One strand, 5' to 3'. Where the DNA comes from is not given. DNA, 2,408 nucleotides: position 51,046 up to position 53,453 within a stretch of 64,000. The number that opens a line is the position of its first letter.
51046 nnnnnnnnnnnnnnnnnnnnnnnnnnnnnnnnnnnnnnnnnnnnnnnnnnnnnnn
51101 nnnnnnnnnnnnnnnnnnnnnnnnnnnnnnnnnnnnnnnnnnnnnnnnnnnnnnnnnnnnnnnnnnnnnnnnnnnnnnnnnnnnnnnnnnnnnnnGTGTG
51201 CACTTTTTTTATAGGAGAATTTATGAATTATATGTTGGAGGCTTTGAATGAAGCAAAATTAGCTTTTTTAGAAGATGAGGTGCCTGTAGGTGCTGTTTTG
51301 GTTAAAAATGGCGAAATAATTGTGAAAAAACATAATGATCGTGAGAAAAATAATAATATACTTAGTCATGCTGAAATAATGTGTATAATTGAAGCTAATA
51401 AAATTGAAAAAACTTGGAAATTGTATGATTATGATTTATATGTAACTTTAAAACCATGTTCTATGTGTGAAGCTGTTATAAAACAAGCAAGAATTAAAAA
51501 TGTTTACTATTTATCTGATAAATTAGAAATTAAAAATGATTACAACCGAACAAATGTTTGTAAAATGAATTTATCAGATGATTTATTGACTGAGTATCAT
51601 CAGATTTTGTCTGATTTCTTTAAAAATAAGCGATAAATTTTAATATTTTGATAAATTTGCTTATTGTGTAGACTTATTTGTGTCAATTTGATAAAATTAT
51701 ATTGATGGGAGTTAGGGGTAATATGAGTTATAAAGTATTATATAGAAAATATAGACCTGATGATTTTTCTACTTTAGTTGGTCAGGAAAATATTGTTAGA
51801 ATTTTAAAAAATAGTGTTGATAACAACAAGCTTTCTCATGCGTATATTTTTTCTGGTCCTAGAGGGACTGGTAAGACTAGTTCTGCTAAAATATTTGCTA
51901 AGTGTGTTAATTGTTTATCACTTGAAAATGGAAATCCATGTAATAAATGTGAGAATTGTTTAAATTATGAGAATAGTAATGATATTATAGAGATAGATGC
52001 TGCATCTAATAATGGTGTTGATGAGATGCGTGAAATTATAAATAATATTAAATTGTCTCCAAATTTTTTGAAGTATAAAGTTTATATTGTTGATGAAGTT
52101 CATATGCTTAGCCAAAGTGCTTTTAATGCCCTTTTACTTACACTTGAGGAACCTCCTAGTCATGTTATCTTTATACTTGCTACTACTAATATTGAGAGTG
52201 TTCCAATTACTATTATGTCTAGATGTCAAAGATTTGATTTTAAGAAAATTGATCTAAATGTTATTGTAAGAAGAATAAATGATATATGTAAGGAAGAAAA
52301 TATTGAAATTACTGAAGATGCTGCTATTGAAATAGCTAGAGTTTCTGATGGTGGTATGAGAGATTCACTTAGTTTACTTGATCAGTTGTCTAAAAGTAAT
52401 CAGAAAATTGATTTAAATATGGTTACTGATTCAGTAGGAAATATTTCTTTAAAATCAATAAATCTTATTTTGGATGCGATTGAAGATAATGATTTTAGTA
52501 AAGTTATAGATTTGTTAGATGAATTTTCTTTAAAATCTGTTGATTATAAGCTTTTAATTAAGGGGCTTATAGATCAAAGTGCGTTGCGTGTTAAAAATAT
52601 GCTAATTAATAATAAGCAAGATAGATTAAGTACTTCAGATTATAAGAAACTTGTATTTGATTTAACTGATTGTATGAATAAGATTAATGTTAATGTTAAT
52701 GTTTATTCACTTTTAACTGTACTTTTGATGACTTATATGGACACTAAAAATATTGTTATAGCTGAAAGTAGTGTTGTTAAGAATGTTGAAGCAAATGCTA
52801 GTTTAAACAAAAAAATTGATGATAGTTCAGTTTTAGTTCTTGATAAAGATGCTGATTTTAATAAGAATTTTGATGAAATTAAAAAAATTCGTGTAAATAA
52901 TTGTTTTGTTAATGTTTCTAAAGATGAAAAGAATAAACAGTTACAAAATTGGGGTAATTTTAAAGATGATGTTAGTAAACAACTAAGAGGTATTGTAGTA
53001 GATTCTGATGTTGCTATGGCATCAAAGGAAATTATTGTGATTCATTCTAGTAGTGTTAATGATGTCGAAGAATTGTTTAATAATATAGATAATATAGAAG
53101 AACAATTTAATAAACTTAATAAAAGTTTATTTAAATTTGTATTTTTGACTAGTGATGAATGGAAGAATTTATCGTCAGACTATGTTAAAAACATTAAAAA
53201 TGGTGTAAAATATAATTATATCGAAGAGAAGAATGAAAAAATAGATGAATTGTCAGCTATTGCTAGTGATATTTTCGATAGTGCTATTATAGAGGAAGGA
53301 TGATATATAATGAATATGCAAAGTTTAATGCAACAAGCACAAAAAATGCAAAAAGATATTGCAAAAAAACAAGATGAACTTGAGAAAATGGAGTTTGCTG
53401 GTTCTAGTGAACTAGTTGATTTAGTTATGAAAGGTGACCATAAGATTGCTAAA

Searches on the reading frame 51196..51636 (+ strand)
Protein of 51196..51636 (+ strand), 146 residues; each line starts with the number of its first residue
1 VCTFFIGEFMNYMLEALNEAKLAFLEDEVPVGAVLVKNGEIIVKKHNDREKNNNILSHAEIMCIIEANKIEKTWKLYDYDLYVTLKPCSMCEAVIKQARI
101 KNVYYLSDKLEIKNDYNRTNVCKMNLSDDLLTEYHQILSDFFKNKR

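Call 86: search_protein_families(library=pfam, proteins=[window:51196-51636:+], max_evalue=0.001)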
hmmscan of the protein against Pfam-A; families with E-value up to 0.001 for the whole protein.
window:51196-51636:+ (146 aa): 3 families
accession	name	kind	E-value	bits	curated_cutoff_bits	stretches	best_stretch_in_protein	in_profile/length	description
PF14437.12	MafB19-deam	-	5.5e-27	94.8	27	1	11-146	5-142/142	MafB19-like deaminase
PF00383.29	dCMP_cyt_deam_1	-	1.4e-25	89.6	25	1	11-106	6-101/102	Cytidine and deoxycytidylate deaminase zinc-binding region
PF14439.12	Bd3614-deam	-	3.5e-06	27.4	38.5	1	32-106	12-89/113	Bd3614-like deaminase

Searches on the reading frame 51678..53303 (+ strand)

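Call 86: search_protein_families(library=pfam, proteins=[window:51678-53303:+], max_evalue=0.001)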
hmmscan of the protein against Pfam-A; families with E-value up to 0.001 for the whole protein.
window:51678-53303:+ (541 aa): 7 families
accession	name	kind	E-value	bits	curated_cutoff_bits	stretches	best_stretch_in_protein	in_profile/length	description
PF13177.12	DNA_pol3_delta2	-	1.8e-41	142.2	27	1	35-191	1-160/161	DNA polymerase III, delta subunit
PF00004.35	AAA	-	2.4e-11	44.6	21.2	1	57-186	2-126/131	ATPase family associated with various cellular activities (AAA)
PF22608.2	DNAX_ATPase_lid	-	3.2e-10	40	27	1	196-236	2-42/49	DNA polymerase III clamp loader subunit, ATPase lid domain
PF21960.2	RCF1-5-like_lid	-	1.9e-05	24.9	27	1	200-234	3-38/43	RCF1/5-like, AAA+ ATPase lid domain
PF05496.18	RuvB_N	-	0.00025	21.3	27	0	26-78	2-58/159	Holliday junction DNA helicase RuvB P-loop domain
PF13401.12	AAA_22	-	0.00026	21.7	27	0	57-170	9-123/130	AAA domain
PF07728.20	AAA_5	-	0.00088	19.7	22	0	57-159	3-93/139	AAA domain (dynein-related subfamily)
